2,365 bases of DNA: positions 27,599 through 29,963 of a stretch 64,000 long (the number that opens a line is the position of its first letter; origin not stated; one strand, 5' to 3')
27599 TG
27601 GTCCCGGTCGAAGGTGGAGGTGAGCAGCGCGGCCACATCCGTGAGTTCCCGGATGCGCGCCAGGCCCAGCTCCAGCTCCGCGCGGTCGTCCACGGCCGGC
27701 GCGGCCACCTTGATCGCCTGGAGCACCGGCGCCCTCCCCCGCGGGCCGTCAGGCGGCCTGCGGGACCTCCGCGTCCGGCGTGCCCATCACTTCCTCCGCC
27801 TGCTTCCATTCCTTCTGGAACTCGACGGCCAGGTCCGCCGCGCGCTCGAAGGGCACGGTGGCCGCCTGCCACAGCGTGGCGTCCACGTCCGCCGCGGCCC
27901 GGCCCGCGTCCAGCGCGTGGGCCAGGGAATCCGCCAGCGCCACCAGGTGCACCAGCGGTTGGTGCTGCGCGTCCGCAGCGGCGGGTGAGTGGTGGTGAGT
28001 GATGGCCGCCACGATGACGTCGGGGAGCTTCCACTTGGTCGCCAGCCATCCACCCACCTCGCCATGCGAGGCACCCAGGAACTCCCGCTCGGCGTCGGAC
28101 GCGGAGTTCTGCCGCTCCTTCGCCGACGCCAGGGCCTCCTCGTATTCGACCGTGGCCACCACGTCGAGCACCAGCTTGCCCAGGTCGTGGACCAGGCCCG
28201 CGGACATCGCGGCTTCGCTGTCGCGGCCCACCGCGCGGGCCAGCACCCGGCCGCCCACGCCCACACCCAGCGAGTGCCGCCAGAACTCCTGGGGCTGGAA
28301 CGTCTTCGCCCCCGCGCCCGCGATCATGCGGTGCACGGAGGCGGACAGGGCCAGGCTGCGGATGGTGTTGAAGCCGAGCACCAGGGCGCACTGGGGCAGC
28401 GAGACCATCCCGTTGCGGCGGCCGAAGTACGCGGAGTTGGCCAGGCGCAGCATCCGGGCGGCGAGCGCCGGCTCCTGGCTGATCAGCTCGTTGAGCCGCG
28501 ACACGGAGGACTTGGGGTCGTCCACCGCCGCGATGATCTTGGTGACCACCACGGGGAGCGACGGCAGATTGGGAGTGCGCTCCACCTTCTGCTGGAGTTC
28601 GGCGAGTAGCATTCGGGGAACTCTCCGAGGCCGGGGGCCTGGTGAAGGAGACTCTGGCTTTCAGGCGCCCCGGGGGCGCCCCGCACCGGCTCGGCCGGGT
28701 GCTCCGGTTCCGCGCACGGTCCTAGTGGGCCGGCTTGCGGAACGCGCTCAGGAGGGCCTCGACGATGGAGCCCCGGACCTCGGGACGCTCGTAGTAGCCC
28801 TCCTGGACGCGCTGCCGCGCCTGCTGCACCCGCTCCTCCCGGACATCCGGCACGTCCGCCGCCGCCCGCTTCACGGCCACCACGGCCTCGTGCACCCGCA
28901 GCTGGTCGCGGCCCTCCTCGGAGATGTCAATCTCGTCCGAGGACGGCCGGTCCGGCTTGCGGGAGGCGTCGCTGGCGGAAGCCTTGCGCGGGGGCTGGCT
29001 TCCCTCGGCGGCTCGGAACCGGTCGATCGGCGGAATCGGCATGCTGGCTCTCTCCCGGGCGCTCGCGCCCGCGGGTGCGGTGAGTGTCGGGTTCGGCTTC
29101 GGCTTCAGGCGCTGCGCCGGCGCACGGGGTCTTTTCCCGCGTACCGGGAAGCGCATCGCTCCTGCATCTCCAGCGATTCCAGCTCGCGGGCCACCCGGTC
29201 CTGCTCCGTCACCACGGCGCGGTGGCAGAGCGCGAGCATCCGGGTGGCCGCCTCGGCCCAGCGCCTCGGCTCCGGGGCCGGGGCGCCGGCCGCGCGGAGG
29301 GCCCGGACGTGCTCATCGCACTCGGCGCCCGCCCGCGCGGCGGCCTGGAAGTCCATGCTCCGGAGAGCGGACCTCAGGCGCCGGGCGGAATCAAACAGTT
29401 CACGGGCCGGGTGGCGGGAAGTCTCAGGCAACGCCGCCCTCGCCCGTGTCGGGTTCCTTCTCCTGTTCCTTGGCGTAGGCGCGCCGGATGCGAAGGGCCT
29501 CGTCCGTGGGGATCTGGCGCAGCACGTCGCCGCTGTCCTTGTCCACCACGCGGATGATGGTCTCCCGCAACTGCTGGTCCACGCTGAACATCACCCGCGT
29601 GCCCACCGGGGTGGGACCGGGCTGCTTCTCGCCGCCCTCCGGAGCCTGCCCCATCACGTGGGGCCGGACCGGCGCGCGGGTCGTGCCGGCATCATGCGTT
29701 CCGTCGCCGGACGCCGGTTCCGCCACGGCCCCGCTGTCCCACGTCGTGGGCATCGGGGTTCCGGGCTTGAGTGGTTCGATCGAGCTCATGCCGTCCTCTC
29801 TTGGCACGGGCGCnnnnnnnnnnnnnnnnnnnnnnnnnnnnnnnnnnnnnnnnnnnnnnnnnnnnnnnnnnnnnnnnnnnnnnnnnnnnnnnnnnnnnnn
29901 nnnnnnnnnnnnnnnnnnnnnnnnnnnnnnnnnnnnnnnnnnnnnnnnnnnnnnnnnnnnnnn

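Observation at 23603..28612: Partner-switching module (GAF-PP2C / RsbW-like kinase / RsbV-like STAS) with a 672-aa HEAT-repeat protein and an HDOD protein, inserted directly after flgM inside a flagellar supercluster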

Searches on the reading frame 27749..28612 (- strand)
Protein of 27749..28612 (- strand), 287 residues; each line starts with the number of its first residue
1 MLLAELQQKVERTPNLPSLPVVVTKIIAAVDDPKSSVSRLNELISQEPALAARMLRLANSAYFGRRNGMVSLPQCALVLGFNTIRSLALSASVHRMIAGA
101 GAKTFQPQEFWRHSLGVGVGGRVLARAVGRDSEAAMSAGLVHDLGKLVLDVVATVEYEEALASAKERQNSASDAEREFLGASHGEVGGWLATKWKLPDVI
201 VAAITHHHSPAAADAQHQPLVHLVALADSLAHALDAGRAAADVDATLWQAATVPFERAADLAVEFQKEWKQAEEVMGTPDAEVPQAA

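Call 3: search_protein_families(library=pfam, proteins=[window:27749-28612:-], max_evalue=0.01)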
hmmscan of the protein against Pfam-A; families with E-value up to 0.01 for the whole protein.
window:27749-28612:- (287 aa): 2 families
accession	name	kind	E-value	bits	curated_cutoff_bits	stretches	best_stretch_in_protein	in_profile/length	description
PF08668.18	HDOD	-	4.7e-57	193.1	22.9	1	16-210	1-196/196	HDOD domain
PF01966.28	HD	-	2.1e-09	38.1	22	1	111-231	2-114/116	HD domain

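Call 51: search_solved_structures(query=window:27749-28612:-, max_evalue=0.001, show_alignments=2)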
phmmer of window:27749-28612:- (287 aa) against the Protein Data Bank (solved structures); distinct sequences matched with E-value up to 0.001: 8.
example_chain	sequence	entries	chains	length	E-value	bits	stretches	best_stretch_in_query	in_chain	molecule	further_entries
3m1t_A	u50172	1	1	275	4.4e-26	95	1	6-248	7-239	Putative phosphohydrolase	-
3hc1_A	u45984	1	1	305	1.9e-25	93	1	13-230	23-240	uncharacterized HDOD domain protein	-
9qzk_A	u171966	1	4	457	3.7e-20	75.6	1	5-262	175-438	HDOD domain-containing protein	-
3mem_A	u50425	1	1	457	3.4e-16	62.6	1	5-231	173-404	Putative signal transduction protein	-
3ljx_A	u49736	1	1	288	9.1e-15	58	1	31-213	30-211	MmoQ Response regulator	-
3p3q_A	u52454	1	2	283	1e-14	57.8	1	26-206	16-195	MmoQ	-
1vqr_A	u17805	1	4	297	1.1e-13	54.4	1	14-235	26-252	hypothetical protein Cj0248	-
3i7a_A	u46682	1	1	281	2.3e-11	46.8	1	11-149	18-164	Putative metal-dependent phosphohydrolase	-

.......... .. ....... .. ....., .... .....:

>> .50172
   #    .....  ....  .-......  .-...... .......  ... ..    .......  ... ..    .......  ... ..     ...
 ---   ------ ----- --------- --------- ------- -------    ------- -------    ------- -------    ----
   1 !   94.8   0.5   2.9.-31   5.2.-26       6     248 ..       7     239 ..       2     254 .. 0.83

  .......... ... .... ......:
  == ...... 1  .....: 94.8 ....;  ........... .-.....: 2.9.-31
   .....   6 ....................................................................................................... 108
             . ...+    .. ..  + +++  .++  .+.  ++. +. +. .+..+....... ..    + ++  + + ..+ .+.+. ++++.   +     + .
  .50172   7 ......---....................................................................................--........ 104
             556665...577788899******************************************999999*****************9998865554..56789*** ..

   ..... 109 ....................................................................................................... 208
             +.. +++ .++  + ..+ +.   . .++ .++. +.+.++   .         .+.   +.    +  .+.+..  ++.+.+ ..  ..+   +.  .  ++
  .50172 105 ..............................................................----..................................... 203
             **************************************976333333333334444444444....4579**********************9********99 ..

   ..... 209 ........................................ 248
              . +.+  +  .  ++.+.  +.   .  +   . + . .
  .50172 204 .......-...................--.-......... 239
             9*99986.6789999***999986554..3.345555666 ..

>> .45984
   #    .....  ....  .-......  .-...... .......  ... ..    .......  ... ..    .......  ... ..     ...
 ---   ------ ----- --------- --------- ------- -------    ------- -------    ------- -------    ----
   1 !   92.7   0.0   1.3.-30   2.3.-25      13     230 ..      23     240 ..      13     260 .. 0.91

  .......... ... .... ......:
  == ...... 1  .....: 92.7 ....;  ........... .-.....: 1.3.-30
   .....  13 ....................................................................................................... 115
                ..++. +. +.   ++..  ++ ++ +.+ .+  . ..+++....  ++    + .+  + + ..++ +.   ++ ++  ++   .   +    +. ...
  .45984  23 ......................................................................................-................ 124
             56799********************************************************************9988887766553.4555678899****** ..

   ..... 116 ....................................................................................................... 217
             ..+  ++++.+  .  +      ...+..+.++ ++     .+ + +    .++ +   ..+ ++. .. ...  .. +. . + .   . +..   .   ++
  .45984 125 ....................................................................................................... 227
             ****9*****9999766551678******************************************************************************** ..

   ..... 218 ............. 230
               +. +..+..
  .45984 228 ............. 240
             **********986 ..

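Call 78: search_protein_families(library=ncbifam, proteins=[window:27749-28612:-], max_evalue=0.001)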
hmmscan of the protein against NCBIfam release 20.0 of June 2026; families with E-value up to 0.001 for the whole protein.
window:27749-28612:- (287 aa): 7 families
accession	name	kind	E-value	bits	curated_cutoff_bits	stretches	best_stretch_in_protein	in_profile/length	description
TIGR03319.1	RNase_Y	equivalog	1.1e-08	34.1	454.35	1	107-148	327-368/514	ribonuclease Y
NF000997.0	PRK00106.1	equivalog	6.8e-08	31.5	937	0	180-238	394-449/535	ribonuclease Y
TIGR00277.1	HDIG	domain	1.4e-07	31.3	27.6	1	108-209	3-83/84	HDIG domain-containing metalloprotein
NF009344.0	PRK12705.1-1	equivalog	5.5e-07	28.6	831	1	175-234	427-482/572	hypothetical protein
NF005519.0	PRK07152.1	equivalog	4.5e-06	25.8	315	1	103-266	190-337/361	nicotinate-nucleotide adenylyltransferase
TIGR00488.1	TIGR00488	equivalog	1.2e-05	25.2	70.15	1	111-264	10-150/173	bis(5'-nucleosyl)-tetraphosphatase (symmetrical) YqeK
TIGR01596.1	cas3_HD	equivalog_domain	0.00013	22.1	43.45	1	113-245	4-125/178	CRISPR-associated endonuclease Cas3''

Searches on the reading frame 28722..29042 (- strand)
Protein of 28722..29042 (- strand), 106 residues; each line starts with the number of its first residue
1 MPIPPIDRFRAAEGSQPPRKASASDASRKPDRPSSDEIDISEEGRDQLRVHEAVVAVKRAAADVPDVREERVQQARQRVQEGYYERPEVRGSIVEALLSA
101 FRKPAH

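Call 35: search_protein_families(library=pfam, proteins=[window:28722-29042:-], max_evalue=0.1)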
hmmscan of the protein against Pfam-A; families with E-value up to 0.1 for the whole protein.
window:28722-29042:- (106 aa): 2 families
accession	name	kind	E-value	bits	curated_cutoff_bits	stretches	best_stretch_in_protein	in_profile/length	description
PF04316.19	FlgM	-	1.5e-06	28.8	25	1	36-85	1-43/55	Anti-sigma-28 factor, FlgM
PF05854.16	MC1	-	0.023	15.4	23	1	17-76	22-86/96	Non-histone chromosomal protein MC1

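Call 78: search_protein_families(library=ncbifam, proteins=[window:28722-29042:-], max_evalue=0.001)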
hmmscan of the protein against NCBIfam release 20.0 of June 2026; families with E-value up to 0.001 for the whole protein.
window:28722-29042:- (106 aa): 1 family
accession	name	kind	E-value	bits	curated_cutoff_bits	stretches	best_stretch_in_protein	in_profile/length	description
TIGR03824.1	FlgM_jcvi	equivalog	1.8e-06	28.6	40.75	1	15-85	20-83/98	flagellar biosynthesis anti-sigma factor FlgM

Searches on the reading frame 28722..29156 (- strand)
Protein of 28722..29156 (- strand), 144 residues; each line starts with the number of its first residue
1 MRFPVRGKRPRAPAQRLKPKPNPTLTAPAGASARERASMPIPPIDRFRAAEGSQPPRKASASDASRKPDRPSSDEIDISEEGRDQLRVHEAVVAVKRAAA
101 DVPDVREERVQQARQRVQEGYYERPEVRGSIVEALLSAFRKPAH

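Call 3: search_protein_families(library=pfam, proteins=[window:28722-29156:-], max_evalue=0.01)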
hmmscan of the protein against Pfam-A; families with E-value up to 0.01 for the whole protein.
window:28722-29156:- (144 aa): 1 family
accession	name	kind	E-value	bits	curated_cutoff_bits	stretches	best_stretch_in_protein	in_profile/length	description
PF04316.19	FlgM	-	2.6e-06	28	25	1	74-123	1-43/55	Anti-sigma-28 factor, FlgM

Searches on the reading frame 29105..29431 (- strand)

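Call 35: search_protein_families(library=pfam, proteins=[window:29105-29431:-], max_evalue=0.1)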
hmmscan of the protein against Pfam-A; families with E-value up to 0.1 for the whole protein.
window:29105-29431:- (108 aa): 1 family
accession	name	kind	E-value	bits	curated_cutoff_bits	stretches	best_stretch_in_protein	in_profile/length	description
PF11203.13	EccE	-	0.013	16.4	23.7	0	10-61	34-85/97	Putative type VII ESX secretion system translocon, EccE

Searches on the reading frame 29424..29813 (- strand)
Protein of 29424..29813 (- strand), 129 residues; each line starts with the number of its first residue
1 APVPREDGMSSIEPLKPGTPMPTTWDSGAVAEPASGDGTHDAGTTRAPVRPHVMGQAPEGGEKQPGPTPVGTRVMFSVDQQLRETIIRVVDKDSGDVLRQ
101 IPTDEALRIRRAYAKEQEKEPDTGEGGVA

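Call 5: search_protein_families(library=pfam, proteins=[window:29424-29813:-], max_evalue=0.001)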
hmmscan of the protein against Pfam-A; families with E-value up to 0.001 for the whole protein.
window:29424-29813:- (129 aa): 1 family
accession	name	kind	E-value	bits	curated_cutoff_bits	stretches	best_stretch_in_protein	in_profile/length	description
PF03646.20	FlaG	-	3.3e-10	40.4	23.8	1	70-112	48-90/101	FlaG protein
